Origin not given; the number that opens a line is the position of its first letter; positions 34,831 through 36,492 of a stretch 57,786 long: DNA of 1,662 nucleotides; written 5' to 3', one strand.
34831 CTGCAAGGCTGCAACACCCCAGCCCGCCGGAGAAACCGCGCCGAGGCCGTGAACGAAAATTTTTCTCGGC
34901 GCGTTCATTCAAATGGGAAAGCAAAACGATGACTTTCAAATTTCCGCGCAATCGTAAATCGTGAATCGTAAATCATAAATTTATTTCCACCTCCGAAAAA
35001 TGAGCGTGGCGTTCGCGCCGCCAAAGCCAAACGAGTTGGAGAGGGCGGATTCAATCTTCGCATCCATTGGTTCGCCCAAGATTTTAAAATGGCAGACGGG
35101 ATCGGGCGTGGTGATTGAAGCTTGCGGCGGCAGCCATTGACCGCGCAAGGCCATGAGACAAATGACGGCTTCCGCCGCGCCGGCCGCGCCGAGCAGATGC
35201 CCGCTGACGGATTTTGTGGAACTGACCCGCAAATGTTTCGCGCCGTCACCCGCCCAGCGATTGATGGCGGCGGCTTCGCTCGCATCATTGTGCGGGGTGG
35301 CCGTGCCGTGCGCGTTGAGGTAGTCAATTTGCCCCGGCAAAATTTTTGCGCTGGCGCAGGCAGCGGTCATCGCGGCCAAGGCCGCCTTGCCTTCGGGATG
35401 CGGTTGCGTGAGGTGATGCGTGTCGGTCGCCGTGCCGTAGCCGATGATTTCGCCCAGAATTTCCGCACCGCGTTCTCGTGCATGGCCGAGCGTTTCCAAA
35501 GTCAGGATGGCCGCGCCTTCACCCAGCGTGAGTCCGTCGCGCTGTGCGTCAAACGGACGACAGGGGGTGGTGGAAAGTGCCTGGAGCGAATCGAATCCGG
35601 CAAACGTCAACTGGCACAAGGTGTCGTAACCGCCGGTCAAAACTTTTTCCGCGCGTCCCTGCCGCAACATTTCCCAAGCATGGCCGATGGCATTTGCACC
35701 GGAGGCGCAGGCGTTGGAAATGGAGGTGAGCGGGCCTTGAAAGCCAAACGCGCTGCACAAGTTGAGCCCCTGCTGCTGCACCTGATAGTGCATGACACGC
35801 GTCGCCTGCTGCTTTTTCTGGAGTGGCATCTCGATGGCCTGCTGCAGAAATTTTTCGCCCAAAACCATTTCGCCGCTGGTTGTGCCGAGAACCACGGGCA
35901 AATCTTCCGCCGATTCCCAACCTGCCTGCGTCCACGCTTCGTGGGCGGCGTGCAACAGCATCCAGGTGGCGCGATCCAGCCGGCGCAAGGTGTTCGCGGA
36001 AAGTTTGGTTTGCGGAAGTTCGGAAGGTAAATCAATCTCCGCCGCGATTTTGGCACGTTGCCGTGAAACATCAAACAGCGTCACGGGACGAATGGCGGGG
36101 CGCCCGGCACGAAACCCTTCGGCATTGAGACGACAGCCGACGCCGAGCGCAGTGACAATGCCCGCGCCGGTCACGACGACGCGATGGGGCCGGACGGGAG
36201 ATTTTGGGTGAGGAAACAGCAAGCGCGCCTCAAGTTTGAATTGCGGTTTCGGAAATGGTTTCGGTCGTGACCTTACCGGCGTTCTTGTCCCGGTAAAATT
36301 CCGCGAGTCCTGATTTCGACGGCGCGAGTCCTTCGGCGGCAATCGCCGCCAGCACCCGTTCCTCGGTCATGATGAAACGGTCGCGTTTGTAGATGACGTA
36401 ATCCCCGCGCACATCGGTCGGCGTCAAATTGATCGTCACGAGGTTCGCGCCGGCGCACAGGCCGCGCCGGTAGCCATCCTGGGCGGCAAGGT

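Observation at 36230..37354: HydE/BioB-like radical SAM enzyme embedded between KS and methyltransferase genes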

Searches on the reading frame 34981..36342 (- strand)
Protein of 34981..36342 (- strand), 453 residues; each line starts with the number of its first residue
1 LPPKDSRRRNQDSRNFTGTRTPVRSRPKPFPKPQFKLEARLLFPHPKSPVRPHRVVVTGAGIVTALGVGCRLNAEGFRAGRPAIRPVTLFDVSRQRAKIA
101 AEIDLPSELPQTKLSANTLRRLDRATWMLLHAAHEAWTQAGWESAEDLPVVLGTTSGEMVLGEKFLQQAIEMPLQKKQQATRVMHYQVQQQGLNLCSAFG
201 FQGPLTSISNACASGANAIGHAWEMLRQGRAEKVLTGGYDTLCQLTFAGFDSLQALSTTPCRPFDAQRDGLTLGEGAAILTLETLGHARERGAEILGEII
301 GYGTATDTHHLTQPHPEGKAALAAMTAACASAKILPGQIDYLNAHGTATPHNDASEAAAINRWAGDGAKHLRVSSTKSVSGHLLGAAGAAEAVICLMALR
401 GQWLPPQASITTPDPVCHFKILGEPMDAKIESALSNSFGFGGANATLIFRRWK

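Call 5: search_protein_families(library=pfam, proteins=[window:34981-36342:-], max_evalue=0.01)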
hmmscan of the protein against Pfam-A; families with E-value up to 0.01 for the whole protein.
window:34981-36342:- (453 aa): 3 families
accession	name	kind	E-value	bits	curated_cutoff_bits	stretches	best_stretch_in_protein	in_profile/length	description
PF00109.32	ketoacyl-synt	-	2.4e-33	116.2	20.8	1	54-286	3-250/252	Beta-ketoacyl synthase, N-terminal domain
PF02801.28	Ketoacyl-synt_C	-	1.3e-32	112.7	20.8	1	296-410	1-118/119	Beta-ketoacyl synthase, C-terminal domain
PF00108.29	Thiolase_N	-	8.3e-05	22.5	26.4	1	202-245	75-118/260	Thiolase, N-terminal domain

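Call 6: search_protein_families(library=ncbifam, proteins=[window:34981-36342:-], max_evalue=0.01)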
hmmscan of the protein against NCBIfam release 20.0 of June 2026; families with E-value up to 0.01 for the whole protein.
window:34981-36342:- (453 aa): 25 families
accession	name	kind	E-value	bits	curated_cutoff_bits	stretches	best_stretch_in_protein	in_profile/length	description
TIGR03150.1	fabF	equivalog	1.1e-110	370.1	493.75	1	53-450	1-407/407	beta-ketoacyl-ACP synthase II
NF005589.0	PRK07314.1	subfamily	9.8e-107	357.2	387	1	53-452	4-412/413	beta-ketoacyl-ACP synthase II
NF004970.0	PRK06333.1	subfamily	3.1e-95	319.5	525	1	53-453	4-423/424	beta-ketoacyl-ACP synthase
NF006618.0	PRK09185.1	subfamily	1.5e-89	300.8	407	1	54-451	4-392/394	beta-ketoacyl-ACP synthase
NF006274.0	PRK08439.1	equivalog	2e-78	264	621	1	53-451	2-405/406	beta-ketoacyl-ACP synthase II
NF006587.0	PRK09116.1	equivalog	1.2e-76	258.1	470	1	53-453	2-408/408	beta-ketoacyl-ACP synthase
NF005076.0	PRK06501.1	equivalog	1.9e-75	254.4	629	1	55-450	13-421/425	beta-ketoacyl-ACP synthase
NF004618.0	PRK05952.1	equivalog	7.4e-71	239.1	455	1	54-451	3-382/384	beta-ketoacyl-ACP synthase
NF006434.0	PRK08722.1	equivalog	4.1e-68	230.1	759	1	53-451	4-413/414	beta-ketoacyl-ACP synthase II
NF005935.0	PRK07967.1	equivalog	6.2e-67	226.2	630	1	53-453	2-405/406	beta-ketoacyl-ACP synthase I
NF058662.1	cispenta_AmcF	equivalog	8.7e-62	209.2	325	1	55-450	2-368/369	cispentacin biosynthesis acyltransferase subunit AmcF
NF005916.1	PRK07910.1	equivalog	7.1e-61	206.4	560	1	54-451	13-417/418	KasA/KasB family beta-ketoacyl-ACP synthase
NF005490.0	PRK07103.1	equivalog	4e-58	197.4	445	1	54-451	5-412/414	polyketide beta-ketoacyl:acyl carrier protein synthase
NF040607.1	mycolic_Pks13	equivalog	9.2e-35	119.5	2100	1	198-450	257-524/1680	polyketide synthase Pks13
NF045894.1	PKS_plus_SDR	equivalog_domain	5.1e-32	110.5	1740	1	197-448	158-423/1515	type I polyketide synthase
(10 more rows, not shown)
